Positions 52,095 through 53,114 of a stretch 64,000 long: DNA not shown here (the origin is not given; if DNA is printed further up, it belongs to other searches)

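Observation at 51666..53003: NDK-like domain + Dpy-30 motif + P-loop adenylate/UMP-CMP kinase in one 445-aa protein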

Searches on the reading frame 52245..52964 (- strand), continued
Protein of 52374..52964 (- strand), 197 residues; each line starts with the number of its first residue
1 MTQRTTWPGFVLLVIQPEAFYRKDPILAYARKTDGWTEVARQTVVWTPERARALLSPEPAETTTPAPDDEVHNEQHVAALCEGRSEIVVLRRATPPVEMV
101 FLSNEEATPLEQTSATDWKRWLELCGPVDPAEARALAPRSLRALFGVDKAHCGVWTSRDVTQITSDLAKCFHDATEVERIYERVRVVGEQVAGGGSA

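Call 25: search_solved_structures(query=A2, max_evalue=0.00001, show_alignments=3)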
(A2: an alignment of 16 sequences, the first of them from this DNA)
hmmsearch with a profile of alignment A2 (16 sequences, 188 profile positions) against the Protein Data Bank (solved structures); distinct sequences matched with E-value up to 0.00001: 135 (the best 60 are shown).
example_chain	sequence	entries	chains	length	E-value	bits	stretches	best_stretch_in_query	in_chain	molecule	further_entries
8snb_4J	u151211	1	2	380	1.9e-71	243.2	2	3-139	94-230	Nucleoside diphosphate kinase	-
8g2z_1M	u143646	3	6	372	2.1e-70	239.8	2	4-140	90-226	Nucleoside diphosphate kinase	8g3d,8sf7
7ung_5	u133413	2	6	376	1.1e-67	230.9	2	3-136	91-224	Nucleoside diphosphate kinase 7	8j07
7rro_5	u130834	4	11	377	3.8e-67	229.2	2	3-140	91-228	Nucleoside diphosphate kinase 7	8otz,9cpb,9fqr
9cpc_4V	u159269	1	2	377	6.6e-67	228.4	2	3-140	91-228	Nucleoside diphosphate kinase homolog 7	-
8i7r_C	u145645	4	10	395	1.7e-65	223.8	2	3-136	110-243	Nucleoside diphosphate kinase 7 | Nucleoside diphosphate kinase homolog 7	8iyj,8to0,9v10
9d5n_CM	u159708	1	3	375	1.4e-61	211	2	3-142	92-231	Nucleoside diphosphate kinase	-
6u42_5O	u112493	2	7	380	3.9e-60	206.3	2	3-135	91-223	FAP67 | Nucleoside diphosphate kinase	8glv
8j07_X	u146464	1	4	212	8.2e-60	205.3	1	3-187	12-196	Nucleoside diphosphate kinase homolog 5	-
9fqr_HX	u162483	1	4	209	2.1e-59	203.9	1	3-187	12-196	NME/NM23 family member 5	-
8wzb_E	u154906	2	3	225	1.3e-56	194.9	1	3-187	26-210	Nucleoside diphosphate kinase homolog 5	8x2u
7jrj_K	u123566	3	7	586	8.8e-55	188.9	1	3-186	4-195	Nucleoside diphosphate kinase 6 | Flagellar radial spoke protein 23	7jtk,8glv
3zto_A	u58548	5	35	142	1.9e-43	151.9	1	1-138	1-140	NUCLEOSIDE DIPHOSPHATE KINASE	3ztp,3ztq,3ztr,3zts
8j07_v1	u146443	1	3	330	5.8e-39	137.3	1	4-142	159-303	Thioredoxin domain-containing protein 6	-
6aes_A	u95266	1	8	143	8.9e-37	130.2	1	1-139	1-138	Nucleoside diphosphate kinase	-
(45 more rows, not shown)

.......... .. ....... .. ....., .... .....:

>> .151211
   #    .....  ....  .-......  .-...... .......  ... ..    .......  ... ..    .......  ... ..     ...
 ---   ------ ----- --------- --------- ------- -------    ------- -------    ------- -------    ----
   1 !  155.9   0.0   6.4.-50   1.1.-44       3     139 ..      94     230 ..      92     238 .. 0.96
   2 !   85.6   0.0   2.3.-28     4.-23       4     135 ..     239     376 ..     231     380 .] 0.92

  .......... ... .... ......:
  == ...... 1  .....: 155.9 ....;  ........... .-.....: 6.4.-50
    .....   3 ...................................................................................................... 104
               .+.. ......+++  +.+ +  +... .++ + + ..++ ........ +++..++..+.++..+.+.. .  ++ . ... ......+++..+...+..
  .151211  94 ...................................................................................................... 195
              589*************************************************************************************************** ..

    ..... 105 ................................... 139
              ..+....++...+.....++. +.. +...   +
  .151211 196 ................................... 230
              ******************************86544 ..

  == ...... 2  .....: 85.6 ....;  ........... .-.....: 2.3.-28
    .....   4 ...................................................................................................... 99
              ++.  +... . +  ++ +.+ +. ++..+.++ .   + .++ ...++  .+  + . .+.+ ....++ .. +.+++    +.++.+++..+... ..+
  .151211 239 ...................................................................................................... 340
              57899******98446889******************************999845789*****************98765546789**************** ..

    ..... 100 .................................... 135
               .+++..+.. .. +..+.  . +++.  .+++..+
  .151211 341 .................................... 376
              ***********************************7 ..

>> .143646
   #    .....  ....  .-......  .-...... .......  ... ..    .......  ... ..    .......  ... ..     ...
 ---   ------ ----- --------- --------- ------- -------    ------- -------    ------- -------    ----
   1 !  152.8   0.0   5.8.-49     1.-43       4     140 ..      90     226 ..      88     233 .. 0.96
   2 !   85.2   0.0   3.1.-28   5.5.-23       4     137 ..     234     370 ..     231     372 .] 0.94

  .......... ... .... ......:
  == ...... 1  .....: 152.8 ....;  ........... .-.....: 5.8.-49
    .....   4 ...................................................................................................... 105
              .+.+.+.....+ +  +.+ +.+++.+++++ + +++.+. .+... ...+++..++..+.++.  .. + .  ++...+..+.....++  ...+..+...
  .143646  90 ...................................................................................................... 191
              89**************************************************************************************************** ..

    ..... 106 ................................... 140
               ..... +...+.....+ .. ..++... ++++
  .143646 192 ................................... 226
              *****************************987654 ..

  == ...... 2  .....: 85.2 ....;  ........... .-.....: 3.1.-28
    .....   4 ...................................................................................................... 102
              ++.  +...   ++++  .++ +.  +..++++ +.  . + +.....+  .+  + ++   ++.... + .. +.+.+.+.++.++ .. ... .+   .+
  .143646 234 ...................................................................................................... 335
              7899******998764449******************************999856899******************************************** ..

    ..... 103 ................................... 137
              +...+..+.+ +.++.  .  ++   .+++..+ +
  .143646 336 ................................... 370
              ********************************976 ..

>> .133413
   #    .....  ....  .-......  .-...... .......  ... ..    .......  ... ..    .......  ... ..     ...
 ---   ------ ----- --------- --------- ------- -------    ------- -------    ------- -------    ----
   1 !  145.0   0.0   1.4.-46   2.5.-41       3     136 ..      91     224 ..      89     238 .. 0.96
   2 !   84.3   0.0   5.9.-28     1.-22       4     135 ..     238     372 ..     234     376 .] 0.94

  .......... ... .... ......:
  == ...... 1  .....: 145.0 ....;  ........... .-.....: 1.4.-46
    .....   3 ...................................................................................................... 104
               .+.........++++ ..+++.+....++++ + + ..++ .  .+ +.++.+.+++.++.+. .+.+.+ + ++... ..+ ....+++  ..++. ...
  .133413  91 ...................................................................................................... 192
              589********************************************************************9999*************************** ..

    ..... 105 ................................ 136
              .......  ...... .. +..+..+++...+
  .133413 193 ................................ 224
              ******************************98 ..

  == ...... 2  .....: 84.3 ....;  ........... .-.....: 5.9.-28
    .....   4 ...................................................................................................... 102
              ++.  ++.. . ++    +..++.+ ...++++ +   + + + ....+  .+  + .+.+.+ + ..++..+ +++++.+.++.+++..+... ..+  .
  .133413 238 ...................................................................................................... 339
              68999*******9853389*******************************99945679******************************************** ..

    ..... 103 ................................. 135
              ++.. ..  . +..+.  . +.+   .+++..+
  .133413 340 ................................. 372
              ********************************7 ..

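Call 26: fold_search(model_id=the predicted structure, library=pdb)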
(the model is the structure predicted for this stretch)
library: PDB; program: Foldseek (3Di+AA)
matches with E <= 10: 395; with E <= 0.001: 239
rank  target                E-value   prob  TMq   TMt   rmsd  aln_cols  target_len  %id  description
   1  8j07_X                1.9e-10  1.00  0.50  0.62  13.4       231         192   22  96nm repeat of human respiratory doublet microtubule and associated axonemal complexes (released 2023-07-26)
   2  7jtk_i                4.2e-10  1.00  0.46  0.54  13.7       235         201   20  Radial spoke 1 isolated from Chlamydomonas reinhardtii (released 2020-12-16)
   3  9fqr_HY               5.0e-10  1.00  0.49  0.58  14.5       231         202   21  96-nm repeat of axonemal doublet microtubules from bovine sperm (released 2025-03-26)
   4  9fqr_HX               7.5e-10  1.00  0.50  0.57  15.0       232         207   22  96-nm repeat of axonemal doublet microtubules from bovine sperm (released 2025-03-26)
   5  7jrj_K                3.6e-09  1.00  0.45  0.67   7.4       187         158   20  Chlamydomonas reinhardtii radial spoke head and neck (recombinant) (released 2020-12-16)
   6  8wzb_E                4.2e-09  1.00  0.49  0.58  14.5       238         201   20  RS head-neck monomer (released 2024-02-07)
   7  3ztq_A                6.3e-09  1.00  0.48  0.80   2.7       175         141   20  Hexagonal crystal form P61 of the Aquifex aeolicus nucleoside diphosphate kinase (released 2012-02-29)
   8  8snb_4J               1.7e-07  1.00  0.49  0.32   3.8       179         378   20  atomic model of sea urchin sperm doublet microtubule (48-nm periodicity) (released 2023-06-28)
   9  6aes_A                1.8e-07  1.00  0.47  0.76   3.0       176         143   21  Crystal structure of Nucleoside diphosphate kinase from Pseudomonas aeruginosa at 3.55 A resolution. (released 2018-09-12)
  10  9e2g_0R               2.0e-07  1.00  0.50  0.36   3.2       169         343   21  Cryo-EM structure of 48 nm repeat of microtubule doublet from T. brucei flagellum (released 2025-03-12)
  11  3pj9_D                2.1e-07  1.00  0.49  0.81   3.2       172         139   16  Crystal structure of a Nucleoside Diphosphate Kinase from Campylobacter jejuni (released 2010-11-24)
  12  2hur_A                3.0e-07  1.00  0.48  0.78   3.6       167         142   18  Escherichia coli nucleoside diphosphate kinase (released 2007-04-10)
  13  3pj9_C                3.5e-07  1.00  0.46  0.78   3.4       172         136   16  Crystal structure of a Nucleoside Diphosphate Kinase from Campylobacter jejuni (released 2010-11-24)
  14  6ay1_A                5.0e-07  1.00  0.48  0.81   2.8       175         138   15  Crystal structure of a nucleoside diphosphate kinase NDK from Helicobacter pylori (released 2017-09-20)
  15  5v6d_A                5.3e-07  1.00  0.50  0.83   2.5       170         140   18  Crystal structure of nucleoside diphosphate kinase from Neisseria gonorrhoeae in complex with citrate (released 2017-04-19)
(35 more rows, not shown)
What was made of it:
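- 52446..52964 (-): NDK-fold pseudo-kinase domain (residues 1-173). It carries lineage-specific inserts at about residues 60-68 and 93-118, which are predicted with low confidence. Foldseek hits to NME5, RSP23 and NDKs (call 26).
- On Nucleoside diphosphate kinase (PF00334, EC 2.7.4.6): Foldseek TM about 0.8 and rmsd 2.5-3 A to NDK crystal structures (call 26).
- On Axonemal radial-spoke NME5/RSP23: Calls 25 and 26.
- Closest known: Axonemal NME5. Same: The family profile matches NME5 end to end at 205 bits, and these are the best structural matches (calls 25, 26).
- Fold hits to NME5, RSP23 and NDKs (call 26). The NDK+Dpy-30 module is collinear with NME5/RSP23, and the best fold hits are radial-spoke chains (calls 25, 26).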

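Call 50: search_solved_structures(query=window:52374-52964:-, max_evalue=10, show_alignments=2)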
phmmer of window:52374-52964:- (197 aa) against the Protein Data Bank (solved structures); distinct sequences matched with E-value up to 10: 18.
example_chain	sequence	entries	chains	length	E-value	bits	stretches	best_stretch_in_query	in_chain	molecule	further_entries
6u42_5O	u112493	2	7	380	7.7e-12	48.8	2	101-151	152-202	FAP67 | Nucleoside diphosphate kinase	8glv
8snb_4J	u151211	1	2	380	3.3e-10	43.4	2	119-156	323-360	Nucleoside diphosphate kinase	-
8g2z_1M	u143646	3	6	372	1.6e-09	41.3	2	101-150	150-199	Nucleoside diphosphate kinase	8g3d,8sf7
7rro_5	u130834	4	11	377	1.4e-08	38.1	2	109-153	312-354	Nucleoside diphosphate kinase 7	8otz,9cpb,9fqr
8i7r_C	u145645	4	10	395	1.5e-08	38.1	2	112-154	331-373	Nucleoside diphosphate kinase 7 | Nucleoside diphosphate kinase homolog 7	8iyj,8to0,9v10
7ung_5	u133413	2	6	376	5.3e-08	36.3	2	108-153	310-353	Nucleoside diphosphate kinase 7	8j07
9cpc_4V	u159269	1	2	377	7.8e-08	35.7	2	109-153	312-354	Nucleoside diphosphate kinase homolog 7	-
9d5n_CM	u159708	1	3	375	2.9e-06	30.6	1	122-155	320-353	Nucleoside diphosphate kinase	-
9e2g_0R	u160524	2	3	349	4.4e-05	26.7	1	123-154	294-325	Nucleoside diphosphate kinase, putative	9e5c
3zto_A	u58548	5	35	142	5.7e-05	26.3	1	116-157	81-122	NUCLEOSIDE DIPHOSPHATE KINASE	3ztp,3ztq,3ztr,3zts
8j07_v1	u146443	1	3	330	0.014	18.6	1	120-172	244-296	Thioredoxin domain-containing protein 6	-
8j07_X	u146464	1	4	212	0.035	17.3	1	120-167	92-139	Nucleoside diphosphate kinase homolog 5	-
9e78_0U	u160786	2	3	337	0.096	15.8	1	123-153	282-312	CFAP67A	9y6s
9fqr_HX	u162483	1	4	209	0.11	15.7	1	120-165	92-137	NME/NM23 family member 5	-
9e2g_0Q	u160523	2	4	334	0.15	15.2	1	123-155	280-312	Nucleoside diphosphate kinase, putative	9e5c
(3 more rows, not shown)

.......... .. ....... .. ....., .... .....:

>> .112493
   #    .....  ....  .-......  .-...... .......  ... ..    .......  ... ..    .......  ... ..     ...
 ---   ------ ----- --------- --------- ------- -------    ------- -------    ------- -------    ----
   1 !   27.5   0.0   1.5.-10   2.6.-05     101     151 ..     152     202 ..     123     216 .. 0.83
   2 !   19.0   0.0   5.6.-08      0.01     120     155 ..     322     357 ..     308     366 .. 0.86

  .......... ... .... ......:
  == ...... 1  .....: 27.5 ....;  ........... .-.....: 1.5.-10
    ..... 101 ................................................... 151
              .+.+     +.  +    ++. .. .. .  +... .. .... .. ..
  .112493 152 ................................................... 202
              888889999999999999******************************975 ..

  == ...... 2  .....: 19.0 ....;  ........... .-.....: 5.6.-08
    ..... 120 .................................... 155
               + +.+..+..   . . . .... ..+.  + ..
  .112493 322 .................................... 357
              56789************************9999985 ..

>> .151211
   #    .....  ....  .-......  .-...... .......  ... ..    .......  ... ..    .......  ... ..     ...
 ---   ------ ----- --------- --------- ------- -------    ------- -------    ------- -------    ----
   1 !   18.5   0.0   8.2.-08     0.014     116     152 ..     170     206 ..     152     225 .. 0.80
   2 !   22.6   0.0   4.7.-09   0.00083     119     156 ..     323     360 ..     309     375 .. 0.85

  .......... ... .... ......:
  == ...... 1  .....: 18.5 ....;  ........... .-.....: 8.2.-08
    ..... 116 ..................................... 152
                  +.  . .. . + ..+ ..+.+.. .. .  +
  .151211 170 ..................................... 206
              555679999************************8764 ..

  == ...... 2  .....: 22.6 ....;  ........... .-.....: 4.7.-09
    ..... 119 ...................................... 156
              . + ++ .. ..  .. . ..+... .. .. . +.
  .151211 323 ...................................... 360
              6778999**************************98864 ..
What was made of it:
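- Checked: The N-terminal 197 aa searched alone against PDB hit 17 NDK-family chains among 18 matches at E<=10; all ten hits below E=1e-4 are NDKs, the best at E=8e-12 (call 50).
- Independent pairwise alignments place W155 on the His of NME7/FAP67 (call 50).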
